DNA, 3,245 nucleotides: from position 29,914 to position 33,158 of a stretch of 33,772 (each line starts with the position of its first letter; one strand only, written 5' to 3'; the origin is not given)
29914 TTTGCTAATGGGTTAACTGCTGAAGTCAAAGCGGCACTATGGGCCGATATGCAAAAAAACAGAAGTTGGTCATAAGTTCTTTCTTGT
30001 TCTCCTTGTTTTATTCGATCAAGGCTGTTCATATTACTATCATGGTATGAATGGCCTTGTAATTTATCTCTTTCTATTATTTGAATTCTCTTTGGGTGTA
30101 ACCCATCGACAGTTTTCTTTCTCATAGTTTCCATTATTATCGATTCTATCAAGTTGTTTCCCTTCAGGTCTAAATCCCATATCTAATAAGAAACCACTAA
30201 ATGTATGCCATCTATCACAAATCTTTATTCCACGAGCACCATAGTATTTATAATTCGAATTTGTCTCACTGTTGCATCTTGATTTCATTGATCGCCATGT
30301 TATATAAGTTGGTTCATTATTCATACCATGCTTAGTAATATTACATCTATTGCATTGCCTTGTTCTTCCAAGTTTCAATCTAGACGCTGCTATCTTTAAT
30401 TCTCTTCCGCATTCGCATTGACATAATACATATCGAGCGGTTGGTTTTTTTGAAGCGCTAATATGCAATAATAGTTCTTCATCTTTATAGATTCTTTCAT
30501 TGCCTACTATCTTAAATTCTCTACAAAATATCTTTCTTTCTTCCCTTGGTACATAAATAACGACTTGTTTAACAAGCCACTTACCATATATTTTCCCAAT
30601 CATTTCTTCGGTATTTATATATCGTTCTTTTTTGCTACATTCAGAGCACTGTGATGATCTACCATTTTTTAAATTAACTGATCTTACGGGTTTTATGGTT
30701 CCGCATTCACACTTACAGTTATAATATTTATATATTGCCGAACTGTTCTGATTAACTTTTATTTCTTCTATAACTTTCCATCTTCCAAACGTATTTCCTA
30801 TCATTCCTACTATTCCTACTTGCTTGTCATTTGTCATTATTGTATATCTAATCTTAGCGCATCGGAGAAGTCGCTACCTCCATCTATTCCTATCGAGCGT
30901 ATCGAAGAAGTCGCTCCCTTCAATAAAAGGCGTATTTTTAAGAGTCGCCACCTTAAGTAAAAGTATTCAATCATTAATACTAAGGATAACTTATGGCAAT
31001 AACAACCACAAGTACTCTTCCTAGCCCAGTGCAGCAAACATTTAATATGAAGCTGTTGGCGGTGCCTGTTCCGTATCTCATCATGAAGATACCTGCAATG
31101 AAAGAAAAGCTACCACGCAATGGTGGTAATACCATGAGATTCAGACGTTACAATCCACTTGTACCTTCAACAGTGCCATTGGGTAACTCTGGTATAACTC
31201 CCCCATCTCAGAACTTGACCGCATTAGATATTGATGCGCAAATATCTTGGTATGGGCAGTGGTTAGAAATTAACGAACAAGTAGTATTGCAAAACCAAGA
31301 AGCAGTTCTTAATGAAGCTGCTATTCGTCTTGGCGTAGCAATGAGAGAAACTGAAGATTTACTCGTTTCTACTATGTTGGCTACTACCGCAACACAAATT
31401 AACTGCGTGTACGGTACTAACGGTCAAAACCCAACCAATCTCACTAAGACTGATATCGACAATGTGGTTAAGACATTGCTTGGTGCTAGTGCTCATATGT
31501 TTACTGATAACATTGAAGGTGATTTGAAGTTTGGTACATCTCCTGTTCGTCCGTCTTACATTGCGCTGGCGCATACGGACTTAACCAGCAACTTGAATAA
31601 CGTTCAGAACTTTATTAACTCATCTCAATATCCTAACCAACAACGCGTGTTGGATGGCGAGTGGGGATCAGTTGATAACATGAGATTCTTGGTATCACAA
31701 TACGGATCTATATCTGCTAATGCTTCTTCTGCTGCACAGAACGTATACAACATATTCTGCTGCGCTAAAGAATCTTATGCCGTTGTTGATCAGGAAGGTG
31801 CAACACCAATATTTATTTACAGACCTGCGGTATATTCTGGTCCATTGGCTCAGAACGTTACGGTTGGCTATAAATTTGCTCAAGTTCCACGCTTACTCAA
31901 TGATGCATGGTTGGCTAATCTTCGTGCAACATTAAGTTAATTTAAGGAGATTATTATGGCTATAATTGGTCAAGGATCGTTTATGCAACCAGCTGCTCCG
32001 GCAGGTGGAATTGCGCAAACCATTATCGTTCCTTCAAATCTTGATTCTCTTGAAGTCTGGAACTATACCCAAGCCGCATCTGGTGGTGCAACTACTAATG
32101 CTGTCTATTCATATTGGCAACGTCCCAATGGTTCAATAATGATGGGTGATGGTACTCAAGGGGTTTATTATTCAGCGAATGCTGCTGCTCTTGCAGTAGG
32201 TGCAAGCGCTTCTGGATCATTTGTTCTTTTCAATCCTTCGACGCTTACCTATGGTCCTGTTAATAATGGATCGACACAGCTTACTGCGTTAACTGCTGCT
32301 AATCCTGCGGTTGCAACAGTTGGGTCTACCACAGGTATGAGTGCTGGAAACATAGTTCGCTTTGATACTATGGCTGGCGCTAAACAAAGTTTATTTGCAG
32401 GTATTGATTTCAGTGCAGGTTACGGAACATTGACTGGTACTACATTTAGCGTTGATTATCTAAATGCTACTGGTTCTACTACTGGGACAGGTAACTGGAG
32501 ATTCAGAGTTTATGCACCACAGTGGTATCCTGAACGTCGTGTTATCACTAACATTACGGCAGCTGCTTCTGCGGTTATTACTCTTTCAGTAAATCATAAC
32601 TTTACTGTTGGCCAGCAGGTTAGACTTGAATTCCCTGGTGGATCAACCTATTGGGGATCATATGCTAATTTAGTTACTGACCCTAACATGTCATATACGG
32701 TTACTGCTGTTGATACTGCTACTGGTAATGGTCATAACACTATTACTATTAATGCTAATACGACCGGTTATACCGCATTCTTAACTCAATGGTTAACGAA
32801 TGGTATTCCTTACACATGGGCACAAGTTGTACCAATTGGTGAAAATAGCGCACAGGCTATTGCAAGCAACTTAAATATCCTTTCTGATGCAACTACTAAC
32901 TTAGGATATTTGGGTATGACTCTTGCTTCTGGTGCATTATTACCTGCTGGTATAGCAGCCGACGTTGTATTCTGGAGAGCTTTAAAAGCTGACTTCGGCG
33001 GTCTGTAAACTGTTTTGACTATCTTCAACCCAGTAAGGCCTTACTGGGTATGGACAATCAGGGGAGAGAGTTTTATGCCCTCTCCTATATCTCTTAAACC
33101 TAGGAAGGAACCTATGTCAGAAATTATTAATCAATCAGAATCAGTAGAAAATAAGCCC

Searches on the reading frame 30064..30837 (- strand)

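Call 25: search_protein_families(library=phrogs, proteins=[window:30064-30837:-], max_evalue=0.001)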
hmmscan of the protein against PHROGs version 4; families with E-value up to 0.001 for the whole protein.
window:30064-30837:- (257 aa): 8 families
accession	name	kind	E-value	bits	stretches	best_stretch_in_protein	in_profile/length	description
phrog_374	-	DNA, RNA and nucleotide metabolism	4.3e-58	198.6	2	130-257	214-354/617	HNH endonuclease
phrog_3377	-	DNA, RNA and nucleotide metabolism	8.9e-37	127.8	1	167-256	4-95/196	HNH endonuclease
phrog_8790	-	DNA, RNA and nucleotide metabolism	4.3e-35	122.8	1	166-257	14-105/241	restriction endonuclease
phrog_2081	-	DNA, RNA and nucleotide metabolism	1.1e-31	111.5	1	168-256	96-196/433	HNH endonuclease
phrog_953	-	DNA, RNA and nucleotide metabolism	4.2e-19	70.1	1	168-253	215-303/420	HNH endonuclease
phrog_4578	-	DNA, RNA and nucleotide metabolism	4e-07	31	1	219-256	22-60/130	HNH endonuclease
phrog_22195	-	unknown function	4.2e-07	30.8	0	36-72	27-63/148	-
phrog_27240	-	unknown function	0.00018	22.9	1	13-77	8-65/132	-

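Call 71: search_protein_families(library=pfam, proteins=[window:30064-30837:-], max_evalue=0.001)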
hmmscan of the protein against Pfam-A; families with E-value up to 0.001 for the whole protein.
window:30064-30837:- (257 aa): 0 families

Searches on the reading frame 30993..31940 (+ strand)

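Call 25: search_protein_families(library=phrogs, proteins=[window:30993-31940:+], max_evalue=0.001)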
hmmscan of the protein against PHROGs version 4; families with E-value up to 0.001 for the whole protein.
window:30993-31940:+ (315 aa): 1 family
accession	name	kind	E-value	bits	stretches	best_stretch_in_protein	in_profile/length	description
phrog_1357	-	head and packaging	1.1e-33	117.7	1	2-311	22-343/356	major head protein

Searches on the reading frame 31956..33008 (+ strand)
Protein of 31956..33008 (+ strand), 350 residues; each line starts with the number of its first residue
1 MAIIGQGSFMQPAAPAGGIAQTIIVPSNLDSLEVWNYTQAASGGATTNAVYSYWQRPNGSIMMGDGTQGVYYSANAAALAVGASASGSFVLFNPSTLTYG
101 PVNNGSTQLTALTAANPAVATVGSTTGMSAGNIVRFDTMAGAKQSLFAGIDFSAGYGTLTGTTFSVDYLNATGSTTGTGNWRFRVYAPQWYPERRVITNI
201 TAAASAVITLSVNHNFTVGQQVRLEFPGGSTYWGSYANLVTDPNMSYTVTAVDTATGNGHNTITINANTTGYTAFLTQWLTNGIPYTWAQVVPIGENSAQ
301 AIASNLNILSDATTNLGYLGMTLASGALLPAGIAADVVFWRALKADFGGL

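Call 25: search_protein_families(library=phrogs, proteins=[window:31956-33008:+], max_evalue=0.001)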
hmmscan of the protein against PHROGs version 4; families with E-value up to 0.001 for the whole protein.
window:31956-33008:+ (350 aa): 1 family
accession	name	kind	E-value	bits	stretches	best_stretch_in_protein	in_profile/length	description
phrog_584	-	tail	1e-06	29.7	0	89-138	3-51/218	major tail protein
